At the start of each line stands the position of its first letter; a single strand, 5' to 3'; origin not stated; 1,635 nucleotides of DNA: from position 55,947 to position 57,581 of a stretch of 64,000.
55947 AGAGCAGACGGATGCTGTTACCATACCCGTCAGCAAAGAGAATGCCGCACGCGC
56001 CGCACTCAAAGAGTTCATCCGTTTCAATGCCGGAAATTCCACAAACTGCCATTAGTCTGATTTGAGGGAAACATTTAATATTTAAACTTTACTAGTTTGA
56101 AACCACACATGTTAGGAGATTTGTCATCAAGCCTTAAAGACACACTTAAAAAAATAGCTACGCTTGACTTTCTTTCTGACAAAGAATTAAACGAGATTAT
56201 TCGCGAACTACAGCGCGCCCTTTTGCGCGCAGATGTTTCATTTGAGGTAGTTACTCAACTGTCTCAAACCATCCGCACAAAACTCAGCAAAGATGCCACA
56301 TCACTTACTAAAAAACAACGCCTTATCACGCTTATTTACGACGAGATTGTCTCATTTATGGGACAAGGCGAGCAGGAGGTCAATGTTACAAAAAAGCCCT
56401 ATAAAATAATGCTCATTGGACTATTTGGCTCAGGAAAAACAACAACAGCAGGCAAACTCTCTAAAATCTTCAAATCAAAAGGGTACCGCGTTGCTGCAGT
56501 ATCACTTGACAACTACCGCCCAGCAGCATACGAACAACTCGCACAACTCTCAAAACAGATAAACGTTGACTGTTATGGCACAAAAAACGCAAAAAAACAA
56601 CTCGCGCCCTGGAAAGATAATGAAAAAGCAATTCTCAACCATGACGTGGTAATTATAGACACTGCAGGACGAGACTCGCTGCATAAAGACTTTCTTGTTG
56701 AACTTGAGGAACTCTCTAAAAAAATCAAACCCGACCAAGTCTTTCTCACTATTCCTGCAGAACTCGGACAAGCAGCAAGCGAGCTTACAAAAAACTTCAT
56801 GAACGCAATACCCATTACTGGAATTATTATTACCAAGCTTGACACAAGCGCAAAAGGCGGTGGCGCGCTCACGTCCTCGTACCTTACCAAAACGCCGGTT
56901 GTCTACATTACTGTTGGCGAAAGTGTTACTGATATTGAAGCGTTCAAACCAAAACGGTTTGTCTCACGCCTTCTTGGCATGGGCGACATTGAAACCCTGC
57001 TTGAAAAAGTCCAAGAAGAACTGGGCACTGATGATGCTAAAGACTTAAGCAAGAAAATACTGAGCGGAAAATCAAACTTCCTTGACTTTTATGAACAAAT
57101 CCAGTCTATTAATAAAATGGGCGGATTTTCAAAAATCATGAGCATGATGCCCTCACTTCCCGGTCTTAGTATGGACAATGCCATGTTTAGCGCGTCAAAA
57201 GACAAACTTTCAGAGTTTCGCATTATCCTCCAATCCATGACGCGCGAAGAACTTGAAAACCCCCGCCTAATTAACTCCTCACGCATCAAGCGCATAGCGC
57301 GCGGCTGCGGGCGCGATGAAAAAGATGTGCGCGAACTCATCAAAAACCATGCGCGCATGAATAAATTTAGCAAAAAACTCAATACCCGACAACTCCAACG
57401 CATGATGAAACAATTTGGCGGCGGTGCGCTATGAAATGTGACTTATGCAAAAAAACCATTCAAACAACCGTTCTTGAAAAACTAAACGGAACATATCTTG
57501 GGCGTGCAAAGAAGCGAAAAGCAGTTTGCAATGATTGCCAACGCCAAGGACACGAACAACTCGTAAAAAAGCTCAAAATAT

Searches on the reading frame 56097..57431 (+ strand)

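Call 98: search_protein_families(library=pfam, proteins=[window:56097-57431:+], max_evalue=0.001)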
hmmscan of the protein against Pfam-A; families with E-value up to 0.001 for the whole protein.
window:56097-57431:+ (445 aa): 9 families
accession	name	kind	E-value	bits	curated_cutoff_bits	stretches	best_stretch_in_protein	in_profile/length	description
PF00448.28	SRP54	-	1.1e-58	198.6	22.7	1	102-294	2-196/196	SRP54-type protein, GTPase domain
PF02978.25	SRP_SPB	-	1.2e-28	99.8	27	1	327-423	3-89/91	Signal peptide binding domain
PF02881.24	SRP54_N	-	2.1e-11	44.3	22.4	1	9-84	1-75/75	SRP54-type protein, helical bundle domain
PF01656.29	CbiA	-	2.2e-08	34.5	25.4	1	111-251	9-86/125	CobQ/CobB/MinD/ParA nucleotide binding domain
PF13401.12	AAA_22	-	5.2e-06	27.2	27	1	104-219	8-122/130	AAA domain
PF03029.23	ATP_bind_1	-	2e-05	25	27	1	107-139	2-34/240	Conserved hypothetical ATP binding protein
PF13604.12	AAA_30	-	5.7e-05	23.4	27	1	104-192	21-99/191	AAA domain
PF13238.12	AAA_18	-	0.00069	20.5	29.4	0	104-189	1-79/128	AAA domain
PF01583.26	APS_kinase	-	0.00078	19.9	21.1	0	102-151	3-52/152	Adenylylsulphate kinase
